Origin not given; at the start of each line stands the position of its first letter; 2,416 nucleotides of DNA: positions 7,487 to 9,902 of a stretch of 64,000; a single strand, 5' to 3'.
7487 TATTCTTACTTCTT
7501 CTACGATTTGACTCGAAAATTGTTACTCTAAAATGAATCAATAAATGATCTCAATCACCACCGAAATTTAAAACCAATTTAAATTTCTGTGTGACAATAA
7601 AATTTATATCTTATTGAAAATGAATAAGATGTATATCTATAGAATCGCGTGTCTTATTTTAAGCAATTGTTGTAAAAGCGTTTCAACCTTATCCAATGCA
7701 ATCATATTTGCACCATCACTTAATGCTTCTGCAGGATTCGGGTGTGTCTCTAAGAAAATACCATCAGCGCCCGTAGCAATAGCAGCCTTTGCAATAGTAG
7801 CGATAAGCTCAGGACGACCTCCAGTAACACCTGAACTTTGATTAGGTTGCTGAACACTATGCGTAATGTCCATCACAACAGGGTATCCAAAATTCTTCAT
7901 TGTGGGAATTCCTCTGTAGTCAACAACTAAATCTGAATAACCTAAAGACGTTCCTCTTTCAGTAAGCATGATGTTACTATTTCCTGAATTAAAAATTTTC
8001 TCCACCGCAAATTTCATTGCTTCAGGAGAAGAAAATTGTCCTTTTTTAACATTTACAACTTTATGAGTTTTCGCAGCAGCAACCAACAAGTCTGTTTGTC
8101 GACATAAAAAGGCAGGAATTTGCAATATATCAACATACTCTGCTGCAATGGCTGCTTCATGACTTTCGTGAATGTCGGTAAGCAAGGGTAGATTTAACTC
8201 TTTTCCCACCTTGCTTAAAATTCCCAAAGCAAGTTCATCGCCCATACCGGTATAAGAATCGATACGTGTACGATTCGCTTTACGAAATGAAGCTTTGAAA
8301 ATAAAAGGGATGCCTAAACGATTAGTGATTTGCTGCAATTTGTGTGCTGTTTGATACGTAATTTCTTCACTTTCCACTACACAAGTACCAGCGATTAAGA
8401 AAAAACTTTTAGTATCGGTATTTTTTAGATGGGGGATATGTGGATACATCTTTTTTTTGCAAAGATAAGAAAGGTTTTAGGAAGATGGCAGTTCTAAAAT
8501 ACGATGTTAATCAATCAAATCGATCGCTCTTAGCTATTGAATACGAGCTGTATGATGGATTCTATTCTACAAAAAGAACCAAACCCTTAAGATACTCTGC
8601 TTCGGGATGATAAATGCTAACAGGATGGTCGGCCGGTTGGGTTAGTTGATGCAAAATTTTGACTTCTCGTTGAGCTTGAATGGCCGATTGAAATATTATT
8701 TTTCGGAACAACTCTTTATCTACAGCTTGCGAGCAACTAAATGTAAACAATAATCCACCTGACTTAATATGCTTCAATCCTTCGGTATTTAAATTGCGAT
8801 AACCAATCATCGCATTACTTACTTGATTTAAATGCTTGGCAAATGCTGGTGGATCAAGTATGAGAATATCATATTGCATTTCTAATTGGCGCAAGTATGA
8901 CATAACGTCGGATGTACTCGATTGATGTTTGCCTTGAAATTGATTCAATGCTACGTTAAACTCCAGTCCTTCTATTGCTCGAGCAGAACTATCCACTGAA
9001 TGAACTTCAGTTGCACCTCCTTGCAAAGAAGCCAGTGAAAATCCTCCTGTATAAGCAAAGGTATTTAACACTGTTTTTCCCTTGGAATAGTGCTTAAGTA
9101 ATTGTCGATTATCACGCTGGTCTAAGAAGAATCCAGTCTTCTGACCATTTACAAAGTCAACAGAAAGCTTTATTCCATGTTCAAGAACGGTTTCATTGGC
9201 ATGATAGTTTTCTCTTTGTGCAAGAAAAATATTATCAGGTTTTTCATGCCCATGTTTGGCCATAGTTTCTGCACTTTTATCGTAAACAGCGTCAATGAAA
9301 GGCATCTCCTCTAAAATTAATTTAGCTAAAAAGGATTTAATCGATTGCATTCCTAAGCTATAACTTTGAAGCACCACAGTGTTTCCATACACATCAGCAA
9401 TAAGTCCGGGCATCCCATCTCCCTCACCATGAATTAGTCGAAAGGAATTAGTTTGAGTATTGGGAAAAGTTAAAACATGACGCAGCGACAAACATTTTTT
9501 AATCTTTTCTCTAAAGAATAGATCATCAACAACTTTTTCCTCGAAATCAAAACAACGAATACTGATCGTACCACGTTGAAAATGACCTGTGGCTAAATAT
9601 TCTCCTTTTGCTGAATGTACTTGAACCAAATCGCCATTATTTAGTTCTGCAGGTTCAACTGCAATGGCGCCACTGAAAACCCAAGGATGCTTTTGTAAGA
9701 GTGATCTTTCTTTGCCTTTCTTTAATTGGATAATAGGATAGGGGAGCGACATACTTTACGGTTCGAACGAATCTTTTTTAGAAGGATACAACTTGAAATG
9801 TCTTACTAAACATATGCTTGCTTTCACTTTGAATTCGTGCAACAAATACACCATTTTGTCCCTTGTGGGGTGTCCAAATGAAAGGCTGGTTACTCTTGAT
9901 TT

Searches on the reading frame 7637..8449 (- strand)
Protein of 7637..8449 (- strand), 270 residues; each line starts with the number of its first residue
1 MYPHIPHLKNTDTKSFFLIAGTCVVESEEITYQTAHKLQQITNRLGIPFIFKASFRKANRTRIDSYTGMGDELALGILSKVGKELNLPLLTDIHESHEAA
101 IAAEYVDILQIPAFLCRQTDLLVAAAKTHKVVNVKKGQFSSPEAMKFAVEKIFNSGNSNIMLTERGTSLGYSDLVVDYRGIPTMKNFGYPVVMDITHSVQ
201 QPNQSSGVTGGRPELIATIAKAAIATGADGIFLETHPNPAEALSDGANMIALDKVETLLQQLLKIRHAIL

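Call 8: search_protein_families(library=pfam, max_evalue=0.1, proteins=[window:7637-8449:-])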
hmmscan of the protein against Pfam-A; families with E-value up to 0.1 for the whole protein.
window:7637-8449:- (270 aa): 3 families
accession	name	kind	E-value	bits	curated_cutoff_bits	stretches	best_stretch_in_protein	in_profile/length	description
PF00793.26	DAHP_synth_1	-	4.6e-68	229.5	25.5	1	14-267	16-266/270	DAHP synthetase I family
PF02298.23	Cu_bind_like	-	0.08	13.4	20.8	0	125-167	29-69/84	Plastocyanin-like domain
PF03102.20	NeuB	-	0.087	12.7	22.1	0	81-163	64-146/241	NeuB family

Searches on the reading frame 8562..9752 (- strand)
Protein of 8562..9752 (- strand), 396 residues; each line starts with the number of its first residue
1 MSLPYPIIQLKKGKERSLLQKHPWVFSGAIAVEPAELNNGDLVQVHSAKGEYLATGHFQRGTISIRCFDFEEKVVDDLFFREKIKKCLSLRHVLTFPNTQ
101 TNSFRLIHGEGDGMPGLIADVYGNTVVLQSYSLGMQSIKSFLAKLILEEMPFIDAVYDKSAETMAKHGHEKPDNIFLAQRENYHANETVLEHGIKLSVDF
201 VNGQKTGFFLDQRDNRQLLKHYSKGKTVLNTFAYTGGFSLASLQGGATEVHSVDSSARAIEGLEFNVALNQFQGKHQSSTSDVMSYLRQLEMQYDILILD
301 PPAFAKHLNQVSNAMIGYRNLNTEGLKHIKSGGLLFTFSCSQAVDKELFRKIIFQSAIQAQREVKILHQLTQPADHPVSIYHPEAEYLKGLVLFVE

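Call 8: search_protein_families(library=pfam, max_evalue=0.1, proteins=[window:8562-9752:-])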
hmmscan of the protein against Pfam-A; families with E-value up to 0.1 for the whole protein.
window:8562-9752:- (396 aa): 6 families
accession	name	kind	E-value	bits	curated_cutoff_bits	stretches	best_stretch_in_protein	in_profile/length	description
PF10672.15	Methyltrans_SAM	-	3e-19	69.8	27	1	146-308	45-210/286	S-adenosylmethionine-dependent methyltransferase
PF17785.7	PUA_3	-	7.1e-17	61.4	22.6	1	8-69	1-63/64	PUA-like domain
PF03602.21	Cons_hypoth95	-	6.2e-09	36.2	24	1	218-326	35-147/182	Conserved hypothetical protein 95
PF02475.24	TRM5-TYW2_MTfase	-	1.8e-07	31.7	28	1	191-307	5-118/164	TRM5/TYW2 methyltransferase domain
PF05175.20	MTS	-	7.2e-06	26.2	23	1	237-351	44-152/170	Methyltransferase small domain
PF06325.19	PrmA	-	0.055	13.4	22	1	223-298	160-231/296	Ribosomal protein L11 methyltransferase (PrmA)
